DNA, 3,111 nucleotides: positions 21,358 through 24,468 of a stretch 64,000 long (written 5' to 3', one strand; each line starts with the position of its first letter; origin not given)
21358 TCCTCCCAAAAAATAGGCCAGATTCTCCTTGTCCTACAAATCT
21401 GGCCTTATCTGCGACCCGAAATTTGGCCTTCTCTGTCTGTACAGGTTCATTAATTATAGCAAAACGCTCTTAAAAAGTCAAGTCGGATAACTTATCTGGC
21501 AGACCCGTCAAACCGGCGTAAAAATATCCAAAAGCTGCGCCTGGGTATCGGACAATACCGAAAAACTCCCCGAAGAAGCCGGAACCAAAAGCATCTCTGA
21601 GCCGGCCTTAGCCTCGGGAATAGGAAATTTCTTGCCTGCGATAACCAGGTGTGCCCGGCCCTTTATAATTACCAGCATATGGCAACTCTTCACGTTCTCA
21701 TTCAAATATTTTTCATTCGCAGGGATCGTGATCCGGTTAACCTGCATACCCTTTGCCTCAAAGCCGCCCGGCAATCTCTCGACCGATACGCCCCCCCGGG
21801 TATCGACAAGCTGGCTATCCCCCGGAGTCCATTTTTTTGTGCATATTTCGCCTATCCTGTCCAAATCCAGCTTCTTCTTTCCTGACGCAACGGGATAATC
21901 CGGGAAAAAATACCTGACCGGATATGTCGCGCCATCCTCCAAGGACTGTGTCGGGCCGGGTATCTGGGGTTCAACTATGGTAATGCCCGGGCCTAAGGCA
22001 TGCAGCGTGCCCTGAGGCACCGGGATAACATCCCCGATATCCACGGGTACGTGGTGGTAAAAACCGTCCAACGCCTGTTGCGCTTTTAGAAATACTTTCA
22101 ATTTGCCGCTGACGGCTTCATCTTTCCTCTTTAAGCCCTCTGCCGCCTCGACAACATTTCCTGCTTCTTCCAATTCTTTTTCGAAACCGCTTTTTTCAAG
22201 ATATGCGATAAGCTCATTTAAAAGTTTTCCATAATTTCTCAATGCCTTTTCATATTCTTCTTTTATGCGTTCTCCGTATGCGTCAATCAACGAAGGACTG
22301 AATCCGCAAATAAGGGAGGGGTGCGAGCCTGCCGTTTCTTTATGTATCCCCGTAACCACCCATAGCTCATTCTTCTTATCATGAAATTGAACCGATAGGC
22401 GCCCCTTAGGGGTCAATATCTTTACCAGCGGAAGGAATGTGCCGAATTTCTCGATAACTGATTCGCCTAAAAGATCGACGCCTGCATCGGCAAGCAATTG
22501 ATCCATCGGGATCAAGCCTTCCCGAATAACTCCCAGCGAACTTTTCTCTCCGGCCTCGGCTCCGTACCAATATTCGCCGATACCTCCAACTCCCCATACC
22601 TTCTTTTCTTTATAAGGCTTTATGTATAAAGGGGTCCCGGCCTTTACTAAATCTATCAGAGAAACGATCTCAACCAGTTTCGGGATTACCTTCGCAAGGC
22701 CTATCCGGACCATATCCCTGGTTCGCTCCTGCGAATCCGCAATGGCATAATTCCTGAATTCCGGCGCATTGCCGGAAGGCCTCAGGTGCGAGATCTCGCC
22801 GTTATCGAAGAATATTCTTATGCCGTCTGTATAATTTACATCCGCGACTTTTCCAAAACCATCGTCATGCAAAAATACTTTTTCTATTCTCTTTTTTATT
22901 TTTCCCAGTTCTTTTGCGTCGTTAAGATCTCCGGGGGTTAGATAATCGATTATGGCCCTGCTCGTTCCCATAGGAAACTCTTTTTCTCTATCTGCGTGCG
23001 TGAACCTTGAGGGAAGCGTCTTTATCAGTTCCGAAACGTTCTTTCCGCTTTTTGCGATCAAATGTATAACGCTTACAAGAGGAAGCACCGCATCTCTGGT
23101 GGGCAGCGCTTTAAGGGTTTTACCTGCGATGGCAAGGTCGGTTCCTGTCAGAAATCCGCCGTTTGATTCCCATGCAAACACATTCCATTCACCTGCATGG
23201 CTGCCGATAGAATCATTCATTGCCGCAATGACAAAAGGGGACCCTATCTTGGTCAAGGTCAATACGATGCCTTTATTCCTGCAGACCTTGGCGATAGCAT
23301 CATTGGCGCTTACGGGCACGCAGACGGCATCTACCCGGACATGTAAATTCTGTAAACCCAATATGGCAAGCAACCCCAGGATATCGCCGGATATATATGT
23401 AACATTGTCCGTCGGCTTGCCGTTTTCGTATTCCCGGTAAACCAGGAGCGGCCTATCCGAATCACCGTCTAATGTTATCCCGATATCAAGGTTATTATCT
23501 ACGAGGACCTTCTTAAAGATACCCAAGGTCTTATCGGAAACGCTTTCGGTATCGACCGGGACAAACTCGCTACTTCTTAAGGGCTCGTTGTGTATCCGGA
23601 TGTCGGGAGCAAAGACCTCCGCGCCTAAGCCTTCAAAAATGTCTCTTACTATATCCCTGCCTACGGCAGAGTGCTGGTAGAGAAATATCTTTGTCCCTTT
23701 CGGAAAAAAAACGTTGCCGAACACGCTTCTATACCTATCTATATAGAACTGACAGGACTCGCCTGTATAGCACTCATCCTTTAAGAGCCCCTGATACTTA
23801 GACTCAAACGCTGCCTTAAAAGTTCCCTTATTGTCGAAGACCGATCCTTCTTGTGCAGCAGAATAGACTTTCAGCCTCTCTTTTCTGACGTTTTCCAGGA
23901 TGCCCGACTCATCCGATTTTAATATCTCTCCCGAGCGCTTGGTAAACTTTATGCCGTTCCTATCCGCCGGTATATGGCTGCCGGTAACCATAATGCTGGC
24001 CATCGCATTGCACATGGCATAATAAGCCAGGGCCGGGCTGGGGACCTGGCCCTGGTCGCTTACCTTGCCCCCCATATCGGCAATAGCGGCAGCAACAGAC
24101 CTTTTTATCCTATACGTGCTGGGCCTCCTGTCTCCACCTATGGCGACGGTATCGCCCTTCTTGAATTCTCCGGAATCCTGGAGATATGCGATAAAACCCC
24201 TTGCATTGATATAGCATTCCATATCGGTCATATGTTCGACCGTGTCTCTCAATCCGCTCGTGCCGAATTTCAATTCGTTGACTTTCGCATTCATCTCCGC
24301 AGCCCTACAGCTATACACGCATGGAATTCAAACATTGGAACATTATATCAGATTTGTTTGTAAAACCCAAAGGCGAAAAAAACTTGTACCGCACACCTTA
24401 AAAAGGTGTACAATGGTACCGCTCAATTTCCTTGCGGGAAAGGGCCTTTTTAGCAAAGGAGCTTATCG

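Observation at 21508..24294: Phosphomannomutase/phosphoglucomutase fused to mannose-6-phosphate isomerase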

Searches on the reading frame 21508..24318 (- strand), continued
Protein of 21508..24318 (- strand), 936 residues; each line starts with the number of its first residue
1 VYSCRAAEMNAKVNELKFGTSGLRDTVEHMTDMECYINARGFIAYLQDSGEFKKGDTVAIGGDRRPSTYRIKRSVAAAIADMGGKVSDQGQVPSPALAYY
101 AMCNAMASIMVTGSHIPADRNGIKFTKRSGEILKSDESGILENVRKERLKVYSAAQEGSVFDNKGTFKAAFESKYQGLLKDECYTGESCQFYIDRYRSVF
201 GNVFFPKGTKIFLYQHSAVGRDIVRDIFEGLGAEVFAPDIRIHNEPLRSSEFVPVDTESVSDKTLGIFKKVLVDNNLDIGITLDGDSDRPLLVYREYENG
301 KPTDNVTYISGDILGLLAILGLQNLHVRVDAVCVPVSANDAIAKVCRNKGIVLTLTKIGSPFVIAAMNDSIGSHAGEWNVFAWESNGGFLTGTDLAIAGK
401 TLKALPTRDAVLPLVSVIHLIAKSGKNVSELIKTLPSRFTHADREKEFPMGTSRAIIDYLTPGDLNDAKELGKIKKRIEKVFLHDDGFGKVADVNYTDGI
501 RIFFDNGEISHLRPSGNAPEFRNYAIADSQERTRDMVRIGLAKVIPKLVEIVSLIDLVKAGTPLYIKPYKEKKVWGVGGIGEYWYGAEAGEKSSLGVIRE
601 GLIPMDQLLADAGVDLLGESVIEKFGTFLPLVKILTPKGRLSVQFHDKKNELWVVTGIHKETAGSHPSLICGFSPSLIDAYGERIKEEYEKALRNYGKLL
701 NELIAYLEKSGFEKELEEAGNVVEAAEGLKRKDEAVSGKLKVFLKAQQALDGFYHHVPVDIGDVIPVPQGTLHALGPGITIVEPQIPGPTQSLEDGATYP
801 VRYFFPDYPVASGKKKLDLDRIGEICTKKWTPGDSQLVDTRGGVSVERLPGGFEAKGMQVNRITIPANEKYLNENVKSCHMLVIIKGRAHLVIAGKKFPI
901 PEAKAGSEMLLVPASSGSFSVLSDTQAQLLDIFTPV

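Call 20: search_protein_families(library=pfam, proteins=[P0066, P0070, P0087, P0092, P0102, P0078, P0065], max_evalue=0.01)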
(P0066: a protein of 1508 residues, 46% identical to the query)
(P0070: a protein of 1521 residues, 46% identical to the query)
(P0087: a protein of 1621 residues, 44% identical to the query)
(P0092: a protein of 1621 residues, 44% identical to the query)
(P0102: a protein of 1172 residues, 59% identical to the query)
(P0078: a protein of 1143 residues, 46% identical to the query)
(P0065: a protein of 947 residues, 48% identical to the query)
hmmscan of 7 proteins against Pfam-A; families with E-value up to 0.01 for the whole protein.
P0066 (1508 aa): 6 families
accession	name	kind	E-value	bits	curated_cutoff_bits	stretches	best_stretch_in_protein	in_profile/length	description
PF02878.22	PGM_PMM_I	-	5.7e-19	68.6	22.5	1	554-691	3-134/138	Phosphoglucomutase/phosphomannomutase, alpha/beta/alpha domain I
PF02879.22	PGM_PMM_II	-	3.7e-09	37.5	29.3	1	729-826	2-103/103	Phosphoglucomutase/phosphomannomutase, alpha/beta/alpha domain II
PF02880.22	PGM_PMM_III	-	1.2e-07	32.3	20.7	1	831-949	2-111/115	Phosphoglucomutase/phosphomannomutase, alpha/beta/alpha domain III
PF20511.4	PMI_typeI_cat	-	0.00022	21.8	22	1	1142-1222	29-105/143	Phosphomannose isomerase type I, catalytic domain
PF00408.26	PGM_PMM_IV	-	0.001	19.5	23.1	1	1028-1087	21-64/68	Phosphoglucomutase/phosphomannomutase, C-terminal domain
PF21621.3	MPI_cupin_dom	-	0.0045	17.4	27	0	1443-1493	22-68/79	Mannose-6-phosphate isomerase, cupin domain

P0070 (1521 aa): 5 families
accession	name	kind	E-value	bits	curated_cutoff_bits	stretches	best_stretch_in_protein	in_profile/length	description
PF02878.22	PGM_PMM_I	-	2.7e-21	76.2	22.5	1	572-699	3-130/138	Phosphoglucomutase/phosphomannomutase, alpha/beta/alpha domain I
PF02879.22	PGM_PMM_II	-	2.9e-09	37.8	29.3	1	741-838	2-103/103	Phosphoglucomutase/phosphomannomutase, alpha/beta/alpha domain II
PF02880.22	PGM_PMM_III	-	3e-09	37.4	20.7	1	843-962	2-112/115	Phosphoglucomutase/phosphomannomutase, alpha/beta/alpha domain III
PF00408.26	PGM_PMM_IV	-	4.2e-05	24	23.1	1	1033-1099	14-64/68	Phosphoglucomutase/phosphomannomutase, C-terminal domain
PF20511.4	PMI_typeI_cat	-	0.00075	20.1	22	1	1154-1235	29-106/143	Phosphomannose isomerase type I, catalytic domain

P0087 (1621 aa): 5 families
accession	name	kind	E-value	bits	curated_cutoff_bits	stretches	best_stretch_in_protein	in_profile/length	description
PF02878.22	PGM_PMM_I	-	4.3e-22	78.7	22.5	1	623-752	3-133/138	Phosphoglucomutase/phosphomannomutase, alpha/beta/alpha domain I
PF02879.22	PGM_PMM_II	-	7.8e-10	39.7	29.3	1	789-886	2-103/103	Phosphoglucomutase/phosphomannomutase, alpha/beta/alpha domain II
PF02880.22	PGM_PMM_III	-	2.1e-07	31.5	20.7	1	891-1009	2-110/115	Phosphoglucomutase/phosphomannomutase, alpha/beta/alpha domain III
PF00408.26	PGM_PMM_IV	-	2.8e-05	24.5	23.1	1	1095-1150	21-64/68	Phosphoglucomutase/phosphomannomutase, C-terminal domain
PF20511.4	PMI_typeI_cat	-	0.0093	16.5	22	0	1271-1343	38-106/143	Phosphomannose isomerase type I, catalytic domain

P0092 (1621 aa): 4 families
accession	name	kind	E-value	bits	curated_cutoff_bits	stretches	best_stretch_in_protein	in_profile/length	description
PF02878.22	PGM_PMM_I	-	1.2e-20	74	22.5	1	640-769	3-133/138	Phosphoglucomutase/phosphomannomutase, alpha/beta/alpha domain I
PF02879.22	PGM_PMM_II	-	7e-10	39.8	29.3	1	806-903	2-103/103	Phosphoglucomutase/phosphomannomutase, alpha/beta/alpha domain II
PF02880.22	PGM_PMM_III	-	4.6e-08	33.6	20.7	1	908-1024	2-109/115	Phosphoglucomutase/phosphomannomutase, alpha/beta/alpha domain III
PF00408.26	PGM_PMM_IV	-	0.0021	18.5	23.1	1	1111-1166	21-64/68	Phosphoglucomutase/phosphomannomutase, C-terminal domain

P0102 (1172 aa): 4 families
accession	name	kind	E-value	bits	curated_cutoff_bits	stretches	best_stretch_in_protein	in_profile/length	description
PF02878.22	PGM_PMM_I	-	3.6e-21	75.8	22.5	1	597-728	3-135/138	Phosphoglucomutase/phosphomannomutase, alpha/beta/alpha domain I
PF02880.22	PGM_PMM_III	-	4.9e-06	27.1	20.7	1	918-1030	22-114/115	Phosphoglucomutase/phosphomannomutase, alpha/beta/alpha domain III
PF02879.22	PGM_PMM_II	-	3.2e-05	24.8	29.3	1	772-881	3-99/103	Phosphoglucomutase/phosphomannomutase, alpha/beta/alpha domain II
PF00408.26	PGM_PMM_IV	-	5.3e-05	23.6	23.1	1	1096-1152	15-62/68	Phosphoglucomutase/phosphomannomutase, C-terminal domain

P0078 (1143 aa): 5 families
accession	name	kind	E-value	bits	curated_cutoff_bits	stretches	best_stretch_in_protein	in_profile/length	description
PF02878.22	PGM_PMM_I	-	2.6e-20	73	22.5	1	194-317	3-125/138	Phosphoglucomutase/phosphomannomutase, alpha/beta/alpha domain I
PF02879.22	PGM_PMM_II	-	3.4e-10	40.8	29.3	1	364-460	3-103/103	Phosphoglucomutase/phosphomannomutase, alpha/beta/alpha domain II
PF02880.22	PGM_PMM_III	-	2.4e-09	37.7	20.7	1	465-584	2-112/115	Phosphoglucomutase/phosphomannomutase, alpha/beta/alpha domain III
PF00408.26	PGM_PMM_IV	-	6.6e-05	23.3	23.1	1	652-721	14-64/68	Phosphoglucomutase/phosphomannomutase, C-terminal domain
PF20511.4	PMI_typeI_cat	-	0.00047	20.7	22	1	776-857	29-106/143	Phosphomannose isomerase type I, catalytic domain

P0065 (947 aa): 4 families
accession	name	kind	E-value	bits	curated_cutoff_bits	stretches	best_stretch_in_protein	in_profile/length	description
PF02878.22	PGM_PMM_I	-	3.1e-18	66.2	22.5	1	6-133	2-129/138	Phosphoglucomutase/phosphomannomutase, alpha/beta/alpha domain I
PF02879.22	PGM_PMM_II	-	2.9e-09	37.8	29.3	1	175-272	2-103/103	Phosphoglucomutase/phosphomannomutase, alpha/beta/alpha domain II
PF02880.22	PGM_PMM_III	-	5.8e-08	33.3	20.7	1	277-395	2-111/115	Phosphoglucomutase/phosphomannomutase, alpha/beta/alpha domain III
PF00408.26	PGM_PMM_IV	-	2.5e-05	24.7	23.1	1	474-533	17-64/68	Phosphoglucomutase/phosphomannomutase, C-terminal domain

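Call 40: find_encoding_contigs(protein=P0072, flank=10000, max_places=1)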
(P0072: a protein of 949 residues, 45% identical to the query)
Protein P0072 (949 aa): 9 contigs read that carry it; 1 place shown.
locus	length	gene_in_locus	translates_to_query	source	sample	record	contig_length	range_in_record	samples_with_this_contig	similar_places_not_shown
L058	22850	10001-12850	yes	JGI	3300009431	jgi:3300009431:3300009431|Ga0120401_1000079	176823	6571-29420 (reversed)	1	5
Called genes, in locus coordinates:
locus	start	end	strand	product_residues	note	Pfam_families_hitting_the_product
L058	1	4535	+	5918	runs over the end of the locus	PF16269:DUF4922, PF02896:PEP-utilizers_C, PF01761:DHQ_synthase, PF24621:DHQS_C, PF00535:Glycos_transf_2 (weak), PF01042:Ribonuc_L-PSP (weak), PF21168:FkbO_Hyg5-like_N, PF02518:HATPase_c, +1 more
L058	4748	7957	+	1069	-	-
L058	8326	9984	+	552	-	-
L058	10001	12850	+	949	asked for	PF02878:PGM_PMM_I, PF02879:PGM_PMM_II, PF02880:PGM_PMM_III (weak)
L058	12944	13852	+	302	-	PF00528:BPD_transp_1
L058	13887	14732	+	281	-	PF00528:BPD_transp_1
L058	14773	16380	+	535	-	PF00754:F5_F8_type_C, PF22633:F5_F8_type_C_2, PF22612:GH113, PF13547:GTA_TIM (weak)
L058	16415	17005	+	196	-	PF21253:Mann_GBD_bact (weak)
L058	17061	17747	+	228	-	PF09212:CBM27 (weak), PF21253:Mann_GBD_bact (weak)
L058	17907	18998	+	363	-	PF22612:GH113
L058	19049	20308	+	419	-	PF00480:ROK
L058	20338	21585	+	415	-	PF01547:SBP_bac_1, PF13416:SBP_bac_8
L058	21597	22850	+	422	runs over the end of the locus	-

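Call 49: find_encoding_contigs(protein=P0001, flank=3000, max_places=6)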
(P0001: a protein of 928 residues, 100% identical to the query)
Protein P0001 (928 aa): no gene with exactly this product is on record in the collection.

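Call 53: find_encoding_contigs(protein=window:21508-24318:-, flank=2000, max_places=6)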
Protein window:21508-24318:- (936 aa): no gene with exactly this product is on record in the collection.

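Call 54: list_cluster_members(proteins=[P0001])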
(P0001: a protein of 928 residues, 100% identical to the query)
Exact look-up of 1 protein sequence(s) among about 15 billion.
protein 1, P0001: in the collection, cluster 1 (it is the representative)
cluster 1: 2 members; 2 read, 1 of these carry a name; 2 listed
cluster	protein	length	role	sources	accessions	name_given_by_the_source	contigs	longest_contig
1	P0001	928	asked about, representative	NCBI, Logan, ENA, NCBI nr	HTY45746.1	MAG TPA: hypothetical protein VMD52_07155 [Patescibacteria group bacterium] | hypothetical protein [Patescibacteria group bacterium]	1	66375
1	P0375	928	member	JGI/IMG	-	-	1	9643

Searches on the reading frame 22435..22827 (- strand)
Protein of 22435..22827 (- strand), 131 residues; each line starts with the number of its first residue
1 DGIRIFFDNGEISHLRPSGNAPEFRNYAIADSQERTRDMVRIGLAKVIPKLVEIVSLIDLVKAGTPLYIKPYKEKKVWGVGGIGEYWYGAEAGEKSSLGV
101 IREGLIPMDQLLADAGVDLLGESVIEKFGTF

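Call 76: find_related_loci(query=window:22435-22827:-, collection=metagenome_contigs, flank=4000)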
Query window:22435-22827:- (131 aa) in metagenome_contigs; peptide patterns used: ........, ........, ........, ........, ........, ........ (x = any residue, [..] = any of these).
306 stretches matched a pattern; 44 encode a relative of the query (tblastn E <= 1e-3); 44 distinct loci.
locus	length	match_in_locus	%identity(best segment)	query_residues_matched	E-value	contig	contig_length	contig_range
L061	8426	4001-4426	66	1-131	2e-60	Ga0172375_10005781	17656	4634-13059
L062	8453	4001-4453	51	1-129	4e-47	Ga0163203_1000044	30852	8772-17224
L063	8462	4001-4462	41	1-129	1e-33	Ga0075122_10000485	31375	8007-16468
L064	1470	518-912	64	1-122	1e-31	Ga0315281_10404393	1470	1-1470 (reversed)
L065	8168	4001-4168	89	1-56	2e-29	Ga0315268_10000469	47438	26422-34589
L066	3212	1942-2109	86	1-56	2e-29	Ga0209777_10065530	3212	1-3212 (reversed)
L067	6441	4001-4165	84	1-55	9e-29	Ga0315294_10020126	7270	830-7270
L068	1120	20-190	84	1-57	4e-29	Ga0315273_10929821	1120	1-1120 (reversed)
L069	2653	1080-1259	80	1-60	4e-28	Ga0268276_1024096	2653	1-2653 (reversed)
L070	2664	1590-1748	83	1-53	1e-27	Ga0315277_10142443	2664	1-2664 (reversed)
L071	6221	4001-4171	81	1-57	7e-27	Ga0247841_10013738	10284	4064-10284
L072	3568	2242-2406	80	1-55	1e-26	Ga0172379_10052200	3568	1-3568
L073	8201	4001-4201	65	1-75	2e-26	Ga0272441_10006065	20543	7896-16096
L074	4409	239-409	79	1-57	3e-26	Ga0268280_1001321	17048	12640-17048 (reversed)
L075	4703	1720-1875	85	1-52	4e-26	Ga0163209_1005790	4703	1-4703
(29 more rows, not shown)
